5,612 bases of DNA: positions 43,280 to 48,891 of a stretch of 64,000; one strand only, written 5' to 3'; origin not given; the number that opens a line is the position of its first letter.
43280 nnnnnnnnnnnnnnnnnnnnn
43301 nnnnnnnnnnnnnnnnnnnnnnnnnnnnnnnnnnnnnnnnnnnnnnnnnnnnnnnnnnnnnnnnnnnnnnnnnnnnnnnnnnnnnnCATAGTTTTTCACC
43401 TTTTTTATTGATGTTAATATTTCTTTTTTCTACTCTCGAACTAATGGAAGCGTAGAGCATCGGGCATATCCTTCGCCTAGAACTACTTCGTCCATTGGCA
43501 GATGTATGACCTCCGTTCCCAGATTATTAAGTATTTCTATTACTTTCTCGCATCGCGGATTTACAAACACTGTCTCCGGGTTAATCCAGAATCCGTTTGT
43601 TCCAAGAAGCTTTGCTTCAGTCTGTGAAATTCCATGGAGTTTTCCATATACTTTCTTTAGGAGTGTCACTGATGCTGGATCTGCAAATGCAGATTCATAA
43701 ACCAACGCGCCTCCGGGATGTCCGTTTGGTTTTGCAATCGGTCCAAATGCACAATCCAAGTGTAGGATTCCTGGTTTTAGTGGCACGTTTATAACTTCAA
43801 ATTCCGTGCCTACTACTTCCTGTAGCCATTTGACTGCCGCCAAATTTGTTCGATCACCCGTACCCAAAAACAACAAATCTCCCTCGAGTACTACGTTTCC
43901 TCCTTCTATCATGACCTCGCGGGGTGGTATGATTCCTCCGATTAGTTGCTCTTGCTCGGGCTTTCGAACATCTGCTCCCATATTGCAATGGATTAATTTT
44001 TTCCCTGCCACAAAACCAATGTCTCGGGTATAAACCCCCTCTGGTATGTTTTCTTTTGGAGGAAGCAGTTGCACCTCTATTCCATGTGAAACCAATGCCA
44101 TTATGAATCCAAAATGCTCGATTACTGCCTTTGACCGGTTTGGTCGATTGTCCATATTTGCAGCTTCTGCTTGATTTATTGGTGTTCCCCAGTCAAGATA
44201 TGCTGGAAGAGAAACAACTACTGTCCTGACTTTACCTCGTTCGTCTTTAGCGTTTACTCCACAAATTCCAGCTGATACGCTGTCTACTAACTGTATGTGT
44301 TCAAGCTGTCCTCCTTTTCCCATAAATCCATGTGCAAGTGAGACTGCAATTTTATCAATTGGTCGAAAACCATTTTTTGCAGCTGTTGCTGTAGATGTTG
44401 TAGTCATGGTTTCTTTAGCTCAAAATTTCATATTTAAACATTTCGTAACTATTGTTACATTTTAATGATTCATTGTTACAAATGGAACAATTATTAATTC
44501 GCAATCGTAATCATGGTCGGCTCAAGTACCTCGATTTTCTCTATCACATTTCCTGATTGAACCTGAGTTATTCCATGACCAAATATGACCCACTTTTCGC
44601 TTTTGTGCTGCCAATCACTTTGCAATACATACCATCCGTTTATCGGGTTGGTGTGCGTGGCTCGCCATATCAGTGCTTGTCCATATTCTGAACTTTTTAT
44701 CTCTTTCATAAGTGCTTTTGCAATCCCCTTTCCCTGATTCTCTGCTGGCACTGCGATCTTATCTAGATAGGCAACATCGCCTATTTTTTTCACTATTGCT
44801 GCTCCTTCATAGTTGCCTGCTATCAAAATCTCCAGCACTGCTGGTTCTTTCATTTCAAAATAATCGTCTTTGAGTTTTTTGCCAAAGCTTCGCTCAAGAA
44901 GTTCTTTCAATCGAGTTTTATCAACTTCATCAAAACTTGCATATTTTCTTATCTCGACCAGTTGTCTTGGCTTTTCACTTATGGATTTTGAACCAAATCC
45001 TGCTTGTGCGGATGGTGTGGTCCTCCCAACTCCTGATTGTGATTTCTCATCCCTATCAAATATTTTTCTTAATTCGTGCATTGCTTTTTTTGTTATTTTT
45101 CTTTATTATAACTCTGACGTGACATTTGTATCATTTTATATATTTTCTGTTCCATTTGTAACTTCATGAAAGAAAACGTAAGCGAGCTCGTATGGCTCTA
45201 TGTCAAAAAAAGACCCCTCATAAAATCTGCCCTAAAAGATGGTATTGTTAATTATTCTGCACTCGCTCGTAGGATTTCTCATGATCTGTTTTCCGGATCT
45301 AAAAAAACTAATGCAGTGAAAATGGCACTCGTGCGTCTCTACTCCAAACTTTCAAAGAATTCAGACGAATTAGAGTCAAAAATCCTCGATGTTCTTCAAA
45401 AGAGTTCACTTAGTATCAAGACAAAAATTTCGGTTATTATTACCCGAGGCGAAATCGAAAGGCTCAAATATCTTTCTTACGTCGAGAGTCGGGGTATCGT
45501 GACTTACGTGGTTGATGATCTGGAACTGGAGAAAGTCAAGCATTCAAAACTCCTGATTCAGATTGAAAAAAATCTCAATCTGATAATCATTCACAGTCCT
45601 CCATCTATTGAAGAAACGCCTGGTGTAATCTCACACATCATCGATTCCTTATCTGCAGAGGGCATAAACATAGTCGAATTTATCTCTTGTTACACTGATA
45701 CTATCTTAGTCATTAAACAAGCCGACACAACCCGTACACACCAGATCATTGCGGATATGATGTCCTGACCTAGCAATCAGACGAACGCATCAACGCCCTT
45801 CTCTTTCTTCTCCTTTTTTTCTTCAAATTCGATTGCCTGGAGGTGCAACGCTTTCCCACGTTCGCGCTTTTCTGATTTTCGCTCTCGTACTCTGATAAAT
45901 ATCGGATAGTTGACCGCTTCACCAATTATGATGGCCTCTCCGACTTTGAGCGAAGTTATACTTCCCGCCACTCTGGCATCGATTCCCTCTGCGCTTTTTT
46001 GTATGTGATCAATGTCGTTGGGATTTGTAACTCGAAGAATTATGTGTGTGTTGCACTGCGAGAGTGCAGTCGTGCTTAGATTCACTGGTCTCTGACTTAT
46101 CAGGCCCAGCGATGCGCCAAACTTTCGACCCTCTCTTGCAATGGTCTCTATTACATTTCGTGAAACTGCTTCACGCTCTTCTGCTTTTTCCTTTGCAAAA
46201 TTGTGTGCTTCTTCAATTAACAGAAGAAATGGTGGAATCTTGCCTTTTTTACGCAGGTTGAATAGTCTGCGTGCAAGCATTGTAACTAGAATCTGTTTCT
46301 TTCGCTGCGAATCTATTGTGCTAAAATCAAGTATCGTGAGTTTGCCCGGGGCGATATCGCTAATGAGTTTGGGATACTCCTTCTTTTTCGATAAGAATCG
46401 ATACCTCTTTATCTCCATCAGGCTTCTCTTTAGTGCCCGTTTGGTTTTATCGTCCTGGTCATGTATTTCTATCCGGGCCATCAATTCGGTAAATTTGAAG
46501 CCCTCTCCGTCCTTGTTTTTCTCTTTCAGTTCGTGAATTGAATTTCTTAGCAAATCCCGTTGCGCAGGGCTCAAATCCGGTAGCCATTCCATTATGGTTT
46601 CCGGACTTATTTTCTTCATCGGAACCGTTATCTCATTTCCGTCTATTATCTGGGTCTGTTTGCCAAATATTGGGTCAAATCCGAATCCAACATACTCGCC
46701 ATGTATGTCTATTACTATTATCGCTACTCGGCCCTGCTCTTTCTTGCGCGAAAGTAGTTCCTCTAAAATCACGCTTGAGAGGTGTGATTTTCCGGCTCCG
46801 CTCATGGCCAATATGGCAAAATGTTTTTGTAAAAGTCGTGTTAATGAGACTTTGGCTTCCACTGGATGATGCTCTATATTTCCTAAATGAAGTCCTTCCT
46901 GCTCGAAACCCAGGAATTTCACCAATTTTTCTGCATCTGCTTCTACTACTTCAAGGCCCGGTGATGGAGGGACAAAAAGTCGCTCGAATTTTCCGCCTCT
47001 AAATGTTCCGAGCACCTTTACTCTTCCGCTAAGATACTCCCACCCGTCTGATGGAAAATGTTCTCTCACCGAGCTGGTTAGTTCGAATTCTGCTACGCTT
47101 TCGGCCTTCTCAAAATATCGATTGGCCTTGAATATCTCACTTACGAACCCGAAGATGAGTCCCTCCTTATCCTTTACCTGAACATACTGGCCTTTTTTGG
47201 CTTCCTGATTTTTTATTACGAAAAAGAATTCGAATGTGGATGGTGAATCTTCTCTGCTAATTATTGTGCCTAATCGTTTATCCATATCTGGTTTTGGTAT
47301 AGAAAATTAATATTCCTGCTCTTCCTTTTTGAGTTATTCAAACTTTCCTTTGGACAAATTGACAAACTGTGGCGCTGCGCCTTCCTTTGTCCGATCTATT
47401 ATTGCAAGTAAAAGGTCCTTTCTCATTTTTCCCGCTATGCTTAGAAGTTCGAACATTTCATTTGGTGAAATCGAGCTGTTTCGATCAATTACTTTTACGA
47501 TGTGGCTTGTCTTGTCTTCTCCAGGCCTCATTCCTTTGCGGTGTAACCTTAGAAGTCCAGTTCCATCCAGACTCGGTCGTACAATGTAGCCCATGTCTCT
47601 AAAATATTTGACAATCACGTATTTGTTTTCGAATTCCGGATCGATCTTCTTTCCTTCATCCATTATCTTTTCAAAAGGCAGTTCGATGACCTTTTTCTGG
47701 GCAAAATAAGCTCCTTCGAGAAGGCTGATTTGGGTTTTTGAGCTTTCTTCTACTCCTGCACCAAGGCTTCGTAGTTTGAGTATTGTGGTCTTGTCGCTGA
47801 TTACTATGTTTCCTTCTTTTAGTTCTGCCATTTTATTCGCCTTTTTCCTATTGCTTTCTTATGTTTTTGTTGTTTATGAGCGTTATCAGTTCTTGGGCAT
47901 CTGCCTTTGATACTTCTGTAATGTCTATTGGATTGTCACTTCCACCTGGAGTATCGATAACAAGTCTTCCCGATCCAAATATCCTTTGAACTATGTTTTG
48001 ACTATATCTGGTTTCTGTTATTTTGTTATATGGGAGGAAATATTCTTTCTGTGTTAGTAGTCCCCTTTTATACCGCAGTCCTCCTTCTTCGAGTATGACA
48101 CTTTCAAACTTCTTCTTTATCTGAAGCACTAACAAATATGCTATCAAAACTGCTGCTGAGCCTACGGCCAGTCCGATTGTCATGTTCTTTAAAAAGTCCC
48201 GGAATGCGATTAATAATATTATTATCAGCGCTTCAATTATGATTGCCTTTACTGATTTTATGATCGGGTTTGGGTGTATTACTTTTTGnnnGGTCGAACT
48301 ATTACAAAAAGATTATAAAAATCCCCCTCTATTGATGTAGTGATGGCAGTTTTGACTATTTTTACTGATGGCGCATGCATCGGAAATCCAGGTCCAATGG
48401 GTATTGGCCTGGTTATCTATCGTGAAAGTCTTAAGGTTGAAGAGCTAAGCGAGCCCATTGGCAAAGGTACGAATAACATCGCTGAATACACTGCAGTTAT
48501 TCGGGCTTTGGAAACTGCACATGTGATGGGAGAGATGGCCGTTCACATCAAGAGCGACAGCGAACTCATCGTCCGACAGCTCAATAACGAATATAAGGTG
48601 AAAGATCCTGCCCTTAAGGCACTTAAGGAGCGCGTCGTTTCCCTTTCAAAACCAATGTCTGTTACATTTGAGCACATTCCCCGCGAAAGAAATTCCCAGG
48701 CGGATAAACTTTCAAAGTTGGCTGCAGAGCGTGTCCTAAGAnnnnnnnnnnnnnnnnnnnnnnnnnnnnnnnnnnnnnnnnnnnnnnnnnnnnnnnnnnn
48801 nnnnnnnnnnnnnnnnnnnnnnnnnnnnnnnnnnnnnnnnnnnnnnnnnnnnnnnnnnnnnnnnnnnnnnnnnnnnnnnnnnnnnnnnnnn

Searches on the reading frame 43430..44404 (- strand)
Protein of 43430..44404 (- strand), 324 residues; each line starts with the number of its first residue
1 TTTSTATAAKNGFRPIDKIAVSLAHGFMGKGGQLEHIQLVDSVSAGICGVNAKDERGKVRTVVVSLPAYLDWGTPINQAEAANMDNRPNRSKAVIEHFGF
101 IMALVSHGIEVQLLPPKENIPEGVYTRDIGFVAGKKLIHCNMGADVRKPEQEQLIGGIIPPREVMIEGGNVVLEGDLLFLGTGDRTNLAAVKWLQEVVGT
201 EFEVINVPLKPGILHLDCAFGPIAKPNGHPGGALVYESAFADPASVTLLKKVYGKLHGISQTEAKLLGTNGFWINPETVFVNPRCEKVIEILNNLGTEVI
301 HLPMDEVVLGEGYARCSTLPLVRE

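Call 50: search_protein_families(library=pfam, proteins=[window:43430-44404:-], max_evalue=0.001)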
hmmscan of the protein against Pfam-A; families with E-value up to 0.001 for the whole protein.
window:43430-44404:- (324 aa): 2 families
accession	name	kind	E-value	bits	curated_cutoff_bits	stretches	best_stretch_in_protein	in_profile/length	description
PF19420.4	DDAH_eukar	-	2.3e-12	47.2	23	1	83-220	18-182/291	N,N dimethylarginine dimethylhydrolase, eukaryotic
PF02274.22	ADI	-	2.1e-10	40.6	22.8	1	261-323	315-377/377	Arginine deiminase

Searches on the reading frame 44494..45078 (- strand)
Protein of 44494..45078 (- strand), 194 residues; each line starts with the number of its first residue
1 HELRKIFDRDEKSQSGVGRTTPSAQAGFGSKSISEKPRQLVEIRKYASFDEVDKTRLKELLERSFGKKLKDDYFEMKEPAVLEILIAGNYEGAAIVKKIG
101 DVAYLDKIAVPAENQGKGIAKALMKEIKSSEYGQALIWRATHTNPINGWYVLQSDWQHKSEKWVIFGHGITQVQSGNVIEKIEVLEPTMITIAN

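Call 50: search_protein_families(library=pfam, proteins=[window:44494-45078:-], max_evalue=0.001)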
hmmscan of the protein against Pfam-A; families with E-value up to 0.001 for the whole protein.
window:44494-45078:- (194 aa): 3 families
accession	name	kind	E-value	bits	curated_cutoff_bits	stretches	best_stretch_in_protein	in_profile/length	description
PF04768.19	NAT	-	5.8e-25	88.4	27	1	42-174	21-156/168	NAT, N-acetyltransferase, of N-acetylglutamate synthase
PF13508.13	Acetyltransf_7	-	3.2e-05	24.7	27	1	88-138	12-65/84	Acetyltransferase (GNAT) domain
PF00583.31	Acetyltransf_1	-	0.00032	21.4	20.7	1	71-128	22-85/116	Acetyltransferase (GNAT) family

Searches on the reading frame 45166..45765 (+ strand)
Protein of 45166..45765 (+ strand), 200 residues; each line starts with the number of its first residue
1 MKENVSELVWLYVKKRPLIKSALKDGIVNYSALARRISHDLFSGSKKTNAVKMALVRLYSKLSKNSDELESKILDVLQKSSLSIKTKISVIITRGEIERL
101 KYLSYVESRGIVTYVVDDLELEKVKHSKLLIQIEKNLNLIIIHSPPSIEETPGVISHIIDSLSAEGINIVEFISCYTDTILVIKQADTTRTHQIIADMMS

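Call 50: search_protein_families(library=pfam, proteins=[window:45166-45765:+], max_evalue=0.001)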
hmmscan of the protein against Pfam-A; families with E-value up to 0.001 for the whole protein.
window:45166-45765:+ (200 aa): 2 families
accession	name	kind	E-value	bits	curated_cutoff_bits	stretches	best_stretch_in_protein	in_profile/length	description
PF13840.12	ACT_7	-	6.3e-07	29.6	27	1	133-191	2-59/65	ACT domain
PF24367.1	DUF7523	-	3.5e-05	24.6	27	1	13-68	10-60/158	Family of unknown function (DUF7523)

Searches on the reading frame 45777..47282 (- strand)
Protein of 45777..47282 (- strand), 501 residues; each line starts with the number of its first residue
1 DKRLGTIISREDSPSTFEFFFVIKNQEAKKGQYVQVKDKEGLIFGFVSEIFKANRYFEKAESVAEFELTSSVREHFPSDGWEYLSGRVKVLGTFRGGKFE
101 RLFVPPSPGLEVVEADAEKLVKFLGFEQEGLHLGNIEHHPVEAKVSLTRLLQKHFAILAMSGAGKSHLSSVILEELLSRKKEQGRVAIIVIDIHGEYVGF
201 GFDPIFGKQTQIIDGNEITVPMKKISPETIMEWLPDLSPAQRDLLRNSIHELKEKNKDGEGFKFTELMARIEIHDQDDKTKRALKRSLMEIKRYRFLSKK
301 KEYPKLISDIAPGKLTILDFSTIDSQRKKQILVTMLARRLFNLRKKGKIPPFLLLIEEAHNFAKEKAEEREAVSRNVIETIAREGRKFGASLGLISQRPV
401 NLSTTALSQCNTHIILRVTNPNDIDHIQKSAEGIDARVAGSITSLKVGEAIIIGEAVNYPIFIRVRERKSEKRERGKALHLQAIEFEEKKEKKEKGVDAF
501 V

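Call 50: search_protein_families(library=pfam, proteins=[window:45777-47282:-], max_evalue=0.001)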
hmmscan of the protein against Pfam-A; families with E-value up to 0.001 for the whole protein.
window:45777-47282:- (501 aa): 2 families
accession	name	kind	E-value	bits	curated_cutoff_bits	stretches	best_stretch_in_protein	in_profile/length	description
PF01935.23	DUF87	-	4.1e-36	125.6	23.2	1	132-339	2-219/220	Helicase HerA, central domain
PF09378.16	HAS-barrel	-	0.00011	22.7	25.2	1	14-94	8-88/90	HAS barrel domain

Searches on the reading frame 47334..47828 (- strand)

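Call 50: search_protein_families(library=pfam, proteins=[window:47334-47828:-], max_evalue=0.001)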
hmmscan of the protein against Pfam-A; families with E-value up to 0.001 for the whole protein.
window:47334-47828:- (164 aa): 1 family
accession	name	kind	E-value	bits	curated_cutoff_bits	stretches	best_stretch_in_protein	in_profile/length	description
PF01974.23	tRNA_int_endo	-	7.3e-13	48.9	27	1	66-148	1-81/85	tRNA intron endonuclease, catalytic C-terminal domain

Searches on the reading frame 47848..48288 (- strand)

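Call 50: search_protein_families(library=pfam, proteins=[window:47848-48288:-], max_evalue=0.001)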
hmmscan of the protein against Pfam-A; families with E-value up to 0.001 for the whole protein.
window:47848-48288:- (146 aa): 1 family
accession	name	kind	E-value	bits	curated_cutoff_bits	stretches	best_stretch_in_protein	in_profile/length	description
PF03703.20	bPH_2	-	1.9e-14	54.1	22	1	66-136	8-76/78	Bacterial PH domain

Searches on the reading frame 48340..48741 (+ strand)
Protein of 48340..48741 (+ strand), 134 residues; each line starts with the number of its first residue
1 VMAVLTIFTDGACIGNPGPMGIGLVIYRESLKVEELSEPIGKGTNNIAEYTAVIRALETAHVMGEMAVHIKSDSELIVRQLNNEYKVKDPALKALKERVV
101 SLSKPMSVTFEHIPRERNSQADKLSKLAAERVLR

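Call 50: search_protein_families(library=pfam, proteins=[window:48340-48741:+], max_evalue=0.001)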
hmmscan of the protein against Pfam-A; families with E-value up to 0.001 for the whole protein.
window:48340-48741:+ (134 aa): 2 families
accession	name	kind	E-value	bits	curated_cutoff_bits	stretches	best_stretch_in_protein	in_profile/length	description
PF13456.12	RVT_3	-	1.2e-17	64.5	21.6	1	9-127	2-122/123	Reverse transcriptase-like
PF00075.30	RNase_H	-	5.2e-17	62.8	25.8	1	5-129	4-140/141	RNase H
